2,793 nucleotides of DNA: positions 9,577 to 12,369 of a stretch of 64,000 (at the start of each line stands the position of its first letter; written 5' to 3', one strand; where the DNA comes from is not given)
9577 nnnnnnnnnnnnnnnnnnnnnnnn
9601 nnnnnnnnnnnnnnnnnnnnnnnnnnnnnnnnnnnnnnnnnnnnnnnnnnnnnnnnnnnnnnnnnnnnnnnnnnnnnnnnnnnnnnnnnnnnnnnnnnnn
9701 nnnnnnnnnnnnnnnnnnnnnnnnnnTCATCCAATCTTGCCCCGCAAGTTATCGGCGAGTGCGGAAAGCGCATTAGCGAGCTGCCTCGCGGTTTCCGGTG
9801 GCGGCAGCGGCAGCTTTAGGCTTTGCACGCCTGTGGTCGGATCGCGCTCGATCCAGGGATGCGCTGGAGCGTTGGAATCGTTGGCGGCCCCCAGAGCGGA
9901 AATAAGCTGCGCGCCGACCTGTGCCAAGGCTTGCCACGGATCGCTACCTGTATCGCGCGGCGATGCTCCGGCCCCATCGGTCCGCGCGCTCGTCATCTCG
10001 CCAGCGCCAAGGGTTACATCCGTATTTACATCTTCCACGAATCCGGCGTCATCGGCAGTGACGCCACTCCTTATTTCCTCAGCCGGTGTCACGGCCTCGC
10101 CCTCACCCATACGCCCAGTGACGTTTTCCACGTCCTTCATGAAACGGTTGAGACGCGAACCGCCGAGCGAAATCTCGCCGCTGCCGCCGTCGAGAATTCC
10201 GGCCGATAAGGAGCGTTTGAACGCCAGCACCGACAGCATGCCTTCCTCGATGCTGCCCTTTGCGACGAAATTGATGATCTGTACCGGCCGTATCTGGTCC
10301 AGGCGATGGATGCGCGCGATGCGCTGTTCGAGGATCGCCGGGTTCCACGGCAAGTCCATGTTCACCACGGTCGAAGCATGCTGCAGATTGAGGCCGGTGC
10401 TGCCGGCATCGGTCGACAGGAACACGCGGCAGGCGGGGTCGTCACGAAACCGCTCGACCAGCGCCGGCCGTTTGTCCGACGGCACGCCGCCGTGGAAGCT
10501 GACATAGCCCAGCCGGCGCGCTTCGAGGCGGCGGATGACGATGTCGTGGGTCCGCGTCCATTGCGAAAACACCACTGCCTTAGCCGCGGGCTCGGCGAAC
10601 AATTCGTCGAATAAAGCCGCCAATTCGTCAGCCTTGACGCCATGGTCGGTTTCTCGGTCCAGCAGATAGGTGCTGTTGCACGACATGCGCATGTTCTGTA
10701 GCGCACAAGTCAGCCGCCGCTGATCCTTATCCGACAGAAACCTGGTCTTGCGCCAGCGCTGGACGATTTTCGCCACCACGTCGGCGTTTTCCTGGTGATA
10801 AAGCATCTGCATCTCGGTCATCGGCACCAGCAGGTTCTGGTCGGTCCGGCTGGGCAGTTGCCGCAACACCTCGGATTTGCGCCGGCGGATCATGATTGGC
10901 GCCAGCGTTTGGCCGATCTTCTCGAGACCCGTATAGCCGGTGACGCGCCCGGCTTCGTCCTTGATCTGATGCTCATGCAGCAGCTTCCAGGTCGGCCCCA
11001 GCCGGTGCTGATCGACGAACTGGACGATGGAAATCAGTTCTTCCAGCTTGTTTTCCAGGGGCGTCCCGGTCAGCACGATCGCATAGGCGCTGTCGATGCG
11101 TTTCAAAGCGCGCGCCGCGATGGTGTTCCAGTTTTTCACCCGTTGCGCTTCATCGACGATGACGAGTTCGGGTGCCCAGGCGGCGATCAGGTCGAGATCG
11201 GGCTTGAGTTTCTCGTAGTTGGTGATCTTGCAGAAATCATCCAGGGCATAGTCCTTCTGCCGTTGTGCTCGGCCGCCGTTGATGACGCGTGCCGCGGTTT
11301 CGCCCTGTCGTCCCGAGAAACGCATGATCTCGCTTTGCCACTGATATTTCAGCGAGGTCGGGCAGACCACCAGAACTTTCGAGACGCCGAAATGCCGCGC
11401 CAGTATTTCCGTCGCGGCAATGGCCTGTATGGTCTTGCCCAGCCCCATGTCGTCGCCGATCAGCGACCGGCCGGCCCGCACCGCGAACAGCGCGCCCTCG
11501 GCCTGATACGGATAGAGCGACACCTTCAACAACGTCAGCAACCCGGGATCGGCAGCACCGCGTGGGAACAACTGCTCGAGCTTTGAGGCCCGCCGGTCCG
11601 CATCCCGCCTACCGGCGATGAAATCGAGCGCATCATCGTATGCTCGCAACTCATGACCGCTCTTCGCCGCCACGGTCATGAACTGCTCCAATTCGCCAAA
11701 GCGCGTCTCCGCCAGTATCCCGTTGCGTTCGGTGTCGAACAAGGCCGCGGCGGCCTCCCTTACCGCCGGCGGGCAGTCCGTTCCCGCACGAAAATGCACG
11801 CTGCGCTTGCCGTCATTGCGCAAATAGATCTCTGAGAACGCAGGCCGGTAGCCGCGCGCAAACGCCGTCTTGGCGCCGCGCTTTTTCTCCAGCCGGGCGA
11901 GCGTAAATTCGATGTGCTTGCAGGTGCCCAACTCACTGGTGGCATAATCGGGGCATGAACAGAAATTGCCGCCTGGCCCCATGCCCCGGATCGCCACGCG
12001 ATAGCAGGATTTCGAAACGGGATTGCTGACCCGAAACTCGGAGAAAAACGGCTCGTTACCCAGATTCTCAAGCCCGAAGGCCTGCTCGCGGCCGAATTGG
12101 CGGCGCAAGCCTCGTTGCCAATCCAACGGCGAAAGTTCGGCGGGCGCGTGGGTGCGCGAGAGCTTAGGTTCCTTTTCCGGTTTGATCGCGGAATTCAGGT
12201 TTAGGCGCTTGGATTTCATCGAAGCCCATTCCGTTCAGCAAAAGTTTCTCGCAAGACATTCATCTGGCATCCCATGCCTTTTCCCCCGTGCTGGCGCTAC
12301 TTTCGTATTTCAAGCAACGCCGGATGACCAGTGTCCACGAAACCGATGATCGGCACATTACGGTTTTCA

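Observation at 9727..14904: AEP primase-helicase plus SWIM/SNF2 ATPase gene pair: candidate uncharacterised nucleic-acid conflict (defence) system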

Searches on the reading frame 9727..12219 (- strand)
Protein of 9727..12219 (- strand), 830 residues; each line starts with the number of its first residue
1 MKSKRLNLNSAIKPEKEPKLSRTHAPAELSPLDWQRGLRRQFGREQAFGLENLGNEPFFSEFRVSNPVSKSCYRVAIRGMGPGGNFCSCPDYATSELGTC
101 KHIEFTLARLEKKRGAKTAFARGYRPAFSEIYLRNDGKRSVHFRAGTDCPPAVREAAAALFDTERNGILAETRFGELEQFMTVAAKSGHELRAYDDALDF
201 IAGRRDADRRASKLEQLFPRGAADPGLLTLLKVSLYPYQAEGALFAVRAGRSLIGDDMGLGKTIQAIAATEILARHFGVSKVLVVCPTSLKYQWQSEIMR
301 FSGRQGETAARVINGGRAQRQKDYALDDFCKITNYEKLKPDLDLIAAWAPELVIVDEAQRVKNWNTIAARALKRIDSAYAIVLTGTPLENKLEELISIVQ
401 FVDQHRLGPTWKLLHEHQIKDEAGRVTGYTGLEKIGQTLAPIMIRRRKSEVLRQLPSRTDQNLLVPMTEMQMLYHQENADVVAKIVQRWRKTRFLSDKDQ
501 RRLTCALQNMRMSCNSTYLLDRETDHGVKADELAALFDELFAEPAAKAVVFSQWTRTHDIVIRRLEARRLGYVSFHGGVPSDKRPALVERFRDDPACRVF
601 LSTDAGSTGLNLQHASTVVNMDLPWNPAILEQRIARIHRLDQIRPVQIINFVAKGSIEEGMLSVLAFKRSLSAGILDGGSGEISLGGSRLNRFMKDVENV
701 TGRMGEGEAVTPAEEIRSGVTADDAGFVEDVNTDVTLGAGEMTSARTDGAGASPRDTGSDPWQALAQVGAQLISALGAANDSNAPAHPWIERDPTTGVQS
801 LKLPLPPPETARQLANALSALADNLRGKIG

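Call 5: search_protein_families(library=pfam, proteins=[window:9727-12219:-], max_evalue=0.01)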
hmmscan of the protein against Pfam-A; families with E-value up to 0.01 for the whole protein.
window:9727-12219:- (830 aa): 6 families
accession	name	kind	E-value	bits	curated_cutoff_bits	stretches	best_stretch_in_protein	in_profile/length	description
PF00176.29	SNF2-rel_dom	-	2.9e-43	148.5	24.9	1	253-516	21-287/290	SNF2-related domain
PF00271.37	Helicase_C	-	1.3e-24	87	23.5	1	534-640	4-109/110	Helicase conserved C-terminal domain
PF04851.21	ResIII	-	9.1e-11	42.4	22.5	1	249-387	23-162/164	Type III restriction enzyme, res subunit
PF18766.7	SWI2_SNF2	-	3.6e-05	24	26.7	1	259-392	28-160/221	SWI2/SNF2 ATPase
PF00270.35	DEAD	-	0.00019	21.6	26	1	253-390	18-162/167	DEAD/DEAH box helicase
PF13173.12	AAA_14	-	0.0086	16.5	27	0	345-393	54-105/129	AAA domain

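Call 6: search_protein_families(library=ncbifam, proteins=[window:9727-12219:-], max_evalue=0.01)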
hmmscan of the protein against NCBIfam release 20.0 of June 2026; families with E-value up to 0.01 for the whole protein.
window:9727-12219:- (830 aa): 19 families
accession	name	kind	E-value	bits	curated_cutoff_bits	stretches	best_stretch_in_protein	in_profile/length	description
NF058637.1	helic_SCO1167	equivalog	1.1e-68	232.2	1200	1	253-682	492-916/932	SCO1167/SCO6262 family helicase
NF053675.1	pilus_reg_Snf2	equivalog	5.8e-62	210.1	1100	1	253-684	607-1016/1029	pilus expression-regulating Snf2 family helicase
NF038317.1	DISARM_DrmD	equivalog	2.5e-42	145.3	610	2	527-666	484-640/1021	DISARM system SNF2-like helicase DrmD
NF038318.1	DISARM_DrmD_b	equivalog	8e-37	126.8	950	2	581-654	473-544/868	DISARM system SNF2-like helicase DrmD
NF041062.1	DpdE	equivalog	1.6e-33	115.8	500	2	479-655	472-657/1048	protein DpdE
NF041790.1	anti-phage_ZorD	equivalog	1.5e-31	109.3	1500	2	331-647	707-1031/1035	type I Zorya anti-phage system protein ZorD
NF042964.1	phospholipD_antiphage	equivalog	2.1e-30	105.8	1100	2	594-666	743-816/895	phospholipase D-like domain-containing anti-phage protein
NF003426.0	PRK04914.1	equivalog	9.9e-20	70.4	576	2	594-656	545-607/959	RNA polymerase-associated protein RapA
NF053631.1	RNA_helic_CshA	equivalog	6.5e-11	41.7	646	1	525-639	220-330/434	degradosome RNA helicase CshA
NF008744.0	PRK11776.1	equivalog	3.8e-10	38.9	524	1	535-641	232-337/460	ATP-dependent RNA helicase DbpA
NF008394.0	PRK11192.1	equivalog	3.9e-07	29.3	507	1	535-639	237-340/441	ATP-dependent RNA helicase SrmB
NF053711.1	RNA_heli_RhlE1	exception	4.5e-07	29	750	1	535-639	233-337/434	RNA helicase RhlE1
NF002340.1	PRK01297.1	equivalog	8.5e-06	24.8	564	1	529-639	233-342/372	ATP-dependent RNA helicase RhlB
NF003390.0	PRK04537.1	equivalog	5.5e-05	22.4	732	1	544-641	256-352/572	ATP-dependent RNA helicase RhlB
NF053636.1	DDHlcsCsdAPsy1082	equivalog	5.5e-05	21.9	890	1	536-639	233-336/512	DEAD/DEAH box helicase CsdA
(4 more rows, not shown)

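Call 7: search_protein_families(library=padloc, proteins=[window:9727-12219:-], max_evalue=0.01)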
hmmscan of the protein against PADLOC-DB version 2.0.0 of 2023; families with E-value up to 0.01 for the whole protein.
window:9727-12219:- (830 aa): 47 families (the best 25 are shown)
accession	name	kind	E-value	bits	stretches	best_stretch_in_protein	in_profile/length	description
PDLC02850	DpdE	-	3.6e-57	192.1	1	238-686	808-1252/1282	DpdE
PDLC02849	DpdE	-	1.5e-53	180.2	1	230-690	396-847/857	DpdE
PDLC00633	ZorD1|ZorD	-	5.8e-52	174.9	1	229-674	438-883/908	"SWI2/SNF2 helicase, Mrr-like nuclease"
PDLC02845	DpdE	-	4e-49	165.3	1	234-681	843-1278/1293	DpdE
PDLC02842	DpdE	-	1.5e-46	156.7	1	253-674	724-1149/1176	DpdE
PDLC00629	ZorD1|ZorD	-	4.7e-44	148.6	1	229-650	477-923/1012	"SWI2/SNF2 helicase, Mrr-like nuclease"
PDLC00631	ZorD1|ZorD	-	2.1e-43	146.3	1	233-653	440-881/1071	"SWI2/SNF2 helicase, Mrr-like nuclease"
PDLC02851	DpdE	-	9.3e-43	144.2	1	252-680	619-1039/1055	DpdE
PDLC02623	DrmD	-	6.9e-42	141.3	2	529-666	512-650/1040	DrmD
PDLC00634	ZorD1|ZorD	-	1.4e-40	136.9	1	249-651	514-936/1208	"SWI2/SNF2 helicase, Mrr-like nuclease"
PDLC00632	ZorD1|ZorD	-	7e-40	134.8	2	332-684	720-1087/1101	"SWI2/SNF2 helicase, Mrr-like nuclease"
PDLC02500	BrxHI|BrxHII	-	3.3e-37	126.5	2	506-668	445-601/933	BrxHI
PDLC02619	DrmD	-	9.4e-37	124.6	2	581-674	476-568/872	DrmD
PDLC02627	DrmD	-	2e-35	120.2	1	229-669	298-691/748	DrmD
PDLC02621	DrmD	-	8.7e-35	118.2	2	528-657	500-641/1040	DrmD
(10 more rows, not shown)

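Call 22: search_solved_structures(query=window:9727-12219:-, max_evalue=0.001)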
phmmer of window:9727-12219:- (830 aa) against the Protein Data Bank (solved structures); distinct sequences matched with E-value up to 0.001: 142 (the best 60 are shown).
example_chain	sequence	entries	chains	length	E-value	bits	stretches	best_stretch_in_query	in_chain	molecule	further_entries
1z63_A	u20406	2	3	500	1.2e-43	152.8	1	231-683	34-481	Helicase of the snf2/rad54 family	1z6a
7otq_K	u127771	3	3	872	4.9e-43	150.8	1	233-685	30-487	Chromodomain-helicase-DNA-binding protein 1-like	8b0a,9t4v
7epu_B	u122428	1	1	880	5e-43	150.8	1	233-685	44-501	Chromodomain-helicase-DNA-binding protein 1-like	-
7enn_K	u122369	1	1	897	5.2e-43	150.7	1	233-685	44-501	Chromodomain-helicase-DNA-binding protein 1-like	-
7zb5_E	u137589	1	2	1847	1.2e-39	139.6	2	207-521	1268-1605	Helicase-like protein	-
7z8s_E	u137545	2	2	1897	1.3e-39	139.5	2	207-521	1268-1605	Helicase-like protein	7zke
9ear_W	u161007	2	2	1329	2.1e-39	138.8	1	250-664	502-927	Chromodomain-helicase-DNA-binding protein 1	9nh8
5jxr_A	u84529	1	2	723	2.8e-39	138.4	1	252-688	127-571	Chromatin-remodeling complex ATPase-like protein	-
6g7e_B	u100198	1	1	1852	3.2e-39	138.2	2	207-521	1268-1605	Helicase-like protein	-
7z7n_E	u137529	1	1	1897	3.4e-39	138.1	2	207-521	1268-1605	Helicase-like protein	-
6pwf_K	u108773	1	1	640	1.5e-38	136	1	251-741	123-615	chromatin remodeling factor ISWI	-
6ne3_W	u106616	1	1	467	1.3e-36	129.6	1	251-671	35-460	SWI/SNF-related matrix-associated actin-dependent regulator of chromatin subfamily A membe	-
8v4y_W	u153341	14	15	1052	2.5e-36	128.6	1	251-679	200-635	SWI/SNF-related matrix-associated actin-dependent regulator of chromatin subfamily A membe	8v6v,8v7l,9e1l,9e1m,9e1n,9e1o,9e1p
6ryr_W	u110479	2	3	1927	1.3e-34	122.9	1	229-669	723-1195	Chromodomain-helicase-DNA-binding protein 4,Chromodomain-helicase-DNA-binding protein 4,Ch | Chromodomain-helicase-DNA-binding protein 4,CHD4,Chromodomain-helic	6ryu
6fhs_G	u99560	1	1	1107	1.6e-34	122.7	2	230-523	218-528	Ino80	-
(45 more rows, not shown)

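Call 43: find_homologous_proteins(query=window:9727-12219:-, max_evalue=1e-20)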
Query window:9727-12219:- (830 aa): 7945 proteins with E <= 1e-20 among 8000 candidates; the best 120 are listed.
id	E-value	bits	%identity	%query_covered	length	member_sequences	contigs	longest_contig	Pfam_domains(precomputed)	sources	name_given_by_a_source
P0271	0.0e+0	1699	89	100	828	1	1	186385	PF00176.30,PF00271.38,PF04851.22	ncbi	-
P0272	0.0e+0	1699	89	100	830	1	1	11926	PF00176.30,PF00271.38,PF04851.22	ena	-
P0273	0.0e+0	1694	89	100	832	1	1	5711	PF00176.30,PF00271.38,PF04851.22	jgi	jgi:hypothetical protein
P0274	0.0e+0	1692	88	100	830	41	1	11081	PF00176.30,PF00271.38,PF04851.22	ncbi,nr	ncbi:MAG: DEAD/DEAH box helicase [Beijerinckiaceae bacterium]|nr:DEAD/DEAH box helicase [Beijerincki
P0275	0.0e+0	1689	89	100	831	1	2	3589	PF00176.30,PF00271.38,PF04851.22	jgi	jgi:superfamily II DNA or RNA helicase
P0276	0.0e+0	1689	89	100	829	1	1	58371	PF00176.30,PF00271.38,PF04851.22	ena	-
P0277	0.0e+0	1688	89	100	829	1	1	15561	PF00176.30,PF00271.38,PF04851.22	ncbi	ncbi:MAG: DEAD/DEAH box helicase [Rhodoplanes sp.]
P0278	0.0e+0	1688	89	100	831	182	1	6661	PF00176.30,PF00271.38,PF04851.22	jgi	jgi:superfamily II DNA or RNA helicase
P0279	0.0e+0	1688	89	100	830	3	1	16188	PF00176.30,PF00271.38,PF04851.22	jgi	-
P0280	0.0e+0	1686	88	100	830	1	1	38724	PF00176.30,PF00271.38,PF04851.22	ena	-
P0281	0.0e+0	1686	89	100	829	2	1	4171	PF00176.30,PF00271.38,PF04851.22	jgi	jgi:hypothetical protein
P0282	0.0e+0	1684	88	100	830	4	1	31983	PF00176.30,PF00271.38,PF04851.22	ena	-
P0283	0.0e+0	1683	88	100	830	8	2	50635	PF00176.30,PF00271.38,PF04851.22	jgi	jgi:superfamily II DNA or RNA helicase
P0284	0.0e+0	1682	89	100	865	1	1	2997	PF00176.30,PF00271.38,PF04851.22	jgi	jgi:hypothetical protein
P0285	0.0e+0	1682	88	100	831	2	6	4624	PF00270.36,PF00176.30,PF00271.38,PF04851.22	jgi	jgi:superfamily II DNA or RNA helicase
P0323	0.0e+0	1670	88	100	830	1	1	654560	PF00176.30,PF00271.38,PF04851.22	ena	-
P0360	0.0e+0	1658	87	100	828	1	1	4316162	PF00176.30,PF00271.38,PF04851.22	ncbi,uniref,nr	ncbi:DEAD/DEAH box helicase [Methylocystis sp. ATCC 49242]|uniref:DEAD/DEAH box helicase n=1 Tax=Met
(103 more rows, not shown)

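Call 44: find_encoding_contigs(protein=P0360, flank=7000, max_places=1)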
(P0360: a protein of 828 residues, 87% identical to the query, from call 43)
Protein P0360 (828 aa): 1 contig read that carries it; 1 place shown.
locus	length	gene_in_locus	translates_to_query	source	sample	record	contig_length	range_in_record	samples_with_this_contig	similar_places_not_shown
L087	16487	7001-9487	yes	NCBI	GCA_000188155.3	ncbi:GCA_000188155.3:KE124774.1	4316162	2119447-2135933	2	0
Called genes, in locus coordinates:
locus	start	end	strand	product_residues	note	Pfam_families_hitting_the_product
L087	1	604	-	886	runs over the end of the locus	PF00989:PAS, PF13426:PAS_9, PF00989:PAS, PF08448:PAS_4, PF08447:PAS_3, PF13426:PAS_9, PF00989:PAS, PF08448:PAS_4, +9 more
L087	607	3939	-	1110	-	PF21077:GDH_ACT3 (weak), PF21078:GDH_HM3, PF05088:Bac_GDH_CD, PF21074:GDH_C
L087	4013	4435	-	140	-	PF13581:HATPase_c_2, PF02518:HATPase_c (weak)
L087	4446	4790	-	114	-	PF01740:STAS, PF13466:STAS_2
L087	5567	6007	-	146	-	-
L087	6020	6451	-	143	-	-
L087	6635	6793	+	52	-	-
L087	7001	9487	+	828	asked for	PF04851:ResIII, PF00176:SNF2-rel_dom, PF00271:Helicase_C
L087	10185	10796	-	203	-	PF01609:DDE_Tnp_1, PF13612:DDE_Tnp_1_3, PF13586:DDE_Tnp_1_2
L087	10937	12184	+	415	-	PF22483:Mu-transpos_C_2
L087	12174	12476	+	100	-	-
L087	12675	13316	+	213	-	PF01695:IstB_IS21, PF00308:Bac_DnaA (weak)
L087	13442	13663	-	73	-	PF13340:DUF4096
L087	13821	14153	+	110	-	-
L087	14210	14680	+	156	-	PF13340:DUF4096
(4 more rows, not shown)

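Call 45: find_encoding_contigs(protein=P0323, flank=7000, max_places=1)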
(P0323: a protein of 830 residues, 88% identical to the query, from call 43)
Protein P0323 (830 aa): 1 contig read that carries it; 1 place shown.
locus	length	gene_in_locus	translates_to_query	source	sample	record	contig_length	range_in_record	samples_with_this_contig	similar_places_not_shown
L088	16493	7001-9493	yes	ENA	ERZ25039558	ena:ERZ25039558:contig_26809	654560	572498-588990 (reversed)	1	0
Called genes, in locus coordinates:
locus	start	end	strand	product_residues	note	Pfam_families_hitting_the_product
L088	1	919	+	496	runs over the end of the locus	PF00478:IMPDH, PF00571:CBS, PF03060:NMO, PF01070:FMN_dh (faint)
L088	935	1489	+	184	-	PF01596:Methyltransf_3, PF05175:MTS (weak), PF13847:Methyltransf_31 (weak), PF13578:Methyltransf_24, PF13649:Methyltransf_25 (weak)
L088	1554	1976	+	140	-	PF01124:MAPEG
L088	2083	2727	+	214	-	-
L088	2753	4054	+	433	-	PF22458:RsmF-B_ferredox (weak), PF01209:Ubie_methyltran (weak), PF01189:Methyltr_RsmB-F, PF13847:Methyltransf_31 (faint)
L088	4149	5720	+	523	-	PF00117:GATase, PF07722:Peptidase_C26 (weak), PF02540:NAD_synthase (weak), PF03054:tRNA_Me_trans (faint), PF00958:GMP_synt_C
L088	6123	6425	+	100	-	PF09386:ParD (weak), PF08681:TacA1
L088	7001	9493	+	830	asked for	PF00176:SNF2-rel_dom, PF04851:ResIII, PF00271:Helicase_C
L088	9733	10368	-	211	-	PF05096:Glu_cyclase_2 (faint), PF13360:PQQ_2 (faint), PF21959:DUF6923 (faint), PF08450:SGL (faint), PF16819:DUF5074 (weak)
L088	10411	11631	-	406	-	PF13551:HTH_29 (weak)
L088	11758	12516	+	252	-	PF05988:DUF899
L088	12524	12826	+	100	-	-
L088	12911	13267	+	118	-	PF03960:ArsC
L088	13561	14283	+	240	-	PF13505:OMP_b-brl, PF01389:OmpA_membrane (weak)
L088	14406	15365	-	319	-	PF03401:TctC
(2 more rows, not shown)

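Call 46: find_encoding_contigs(protein=P0271, flank=7000, max_places=1)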
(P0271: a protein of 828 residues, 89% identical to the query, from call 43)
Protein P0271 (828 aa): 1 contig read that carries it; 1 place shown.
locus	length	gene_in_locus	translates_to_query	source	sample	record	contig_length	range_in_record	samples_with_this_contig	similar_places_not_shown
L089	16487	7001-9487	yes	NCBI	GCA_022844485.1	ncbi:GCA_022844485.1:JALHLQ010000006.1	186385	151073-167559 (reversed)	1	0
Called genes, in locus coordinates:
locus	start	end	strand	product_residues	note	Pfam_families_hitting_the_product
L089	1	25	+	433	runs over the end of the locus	PF22458:RsmF-B_ferredox, PF01209:Ubie_methyltran (faint), PF01189:Methyltr_RsmB-F, PF13847:Methyltransf_31 (weak), PF13649:Methyltransf_25 (faint)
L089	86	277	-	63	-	-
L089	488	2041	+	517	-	PF00117:GATase, PF07722:Peptidase_C26 (weak), PF02540:NAD_synthase (weak), PF03054:tRNA_Me_trans (faint), PF00958:GMP_synt_C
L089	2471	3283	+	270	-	-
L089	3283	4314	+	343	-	PF08843:AbiEii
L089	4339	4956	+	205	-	PF22548:AEP-TOTE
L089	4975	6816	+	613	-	PF22548:AEP-TOTE, PF04851:ResIII, PF00270:DEAD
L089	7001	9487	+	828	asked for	PF00176:SNF2-rel_dom, PF04851:ResIII, PF00271:Helicase_C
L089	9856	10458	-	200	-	PF03352:Adenine_glyco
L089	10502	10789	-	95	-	-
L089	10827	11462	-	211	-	PF00440:TetR_N, PF21993:TetR_C_13_2 (weak)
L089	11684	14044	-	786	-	PF12860:PAS_7, PF00990:GGDEF, PF00563:EAL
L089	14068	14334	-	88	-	PF13670:PepSY_2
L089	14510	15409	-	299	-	PF00890:FAD_binding_2 (faint), PF01266:DAO (faint), PF03486:HI0933_like (faint), PF07992:Pyr_redox_2, PF13450:NAD_binding_8 (faint), PF13738:Pyr_redox_3 (faint)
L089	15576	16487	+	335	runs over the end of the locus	-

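Call 47: find_related_loci(query=window:9727-12219:-, collection=metagenome_contigs, flank=6000)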
Query window:9727-12219:- (830 aa) in metagenome_contigs; peptide patterns used: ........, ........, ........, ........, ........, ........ (x = any residue, [..] = any of these).
600 stretches matched a pattern (row limit reached: there are more); 557 encode a relative of the query (tblastn E <= 1e-3); the best 80 are kept; 80 distinct loci.
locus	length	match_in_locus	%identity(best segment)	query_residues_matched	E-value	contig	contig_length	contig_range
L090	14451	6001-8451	89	13-829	0e+0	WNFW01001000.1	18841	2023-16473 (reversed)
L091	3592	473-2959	88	1-829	0e+0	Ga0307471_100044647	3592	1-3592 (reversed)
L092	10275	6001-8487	88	1-829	0e+0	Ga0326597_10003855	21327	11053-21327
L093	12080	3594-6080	89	1-829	0e+0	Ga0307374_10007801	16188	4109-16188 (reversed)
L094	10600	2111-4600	87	1-830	0e+0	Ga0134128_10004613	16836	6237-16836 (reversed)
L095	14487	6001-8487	88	1-829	0e+0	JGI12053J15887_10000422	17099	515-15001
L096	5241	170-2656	88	1-829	0e+0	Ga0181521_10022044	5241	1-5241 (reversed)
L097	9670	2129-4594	90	7-828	0e+0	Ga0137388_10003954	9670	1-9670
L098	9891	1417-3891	90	1-825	0e+0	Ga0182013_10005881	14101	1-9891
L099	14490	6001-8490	88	1-830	0e+0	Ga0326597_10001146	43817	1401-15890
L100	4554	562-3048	88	1-829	0e+0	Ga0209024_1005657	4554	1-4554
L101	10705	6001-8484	87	1-828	0e+0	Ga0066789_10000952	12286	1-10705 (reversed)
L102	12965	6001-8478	88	1-829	0e+0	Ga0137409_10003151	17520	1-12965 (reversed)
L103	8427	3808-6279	87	1-829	0e+0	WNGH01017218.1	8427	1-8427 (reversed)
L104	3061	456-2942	87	1-829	0e+0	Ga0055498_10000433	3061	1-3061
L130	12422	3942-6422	85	1-829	0e+0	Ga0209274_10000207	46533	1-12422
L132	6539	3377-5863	87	1-829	0e+0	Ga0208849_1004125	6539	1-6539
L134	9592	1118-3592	86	1-828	0e+0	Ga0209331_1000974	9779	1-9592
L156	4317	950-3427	81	1-827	0e+0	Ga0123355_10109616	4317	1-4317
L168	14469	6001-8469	83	1-826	0e+0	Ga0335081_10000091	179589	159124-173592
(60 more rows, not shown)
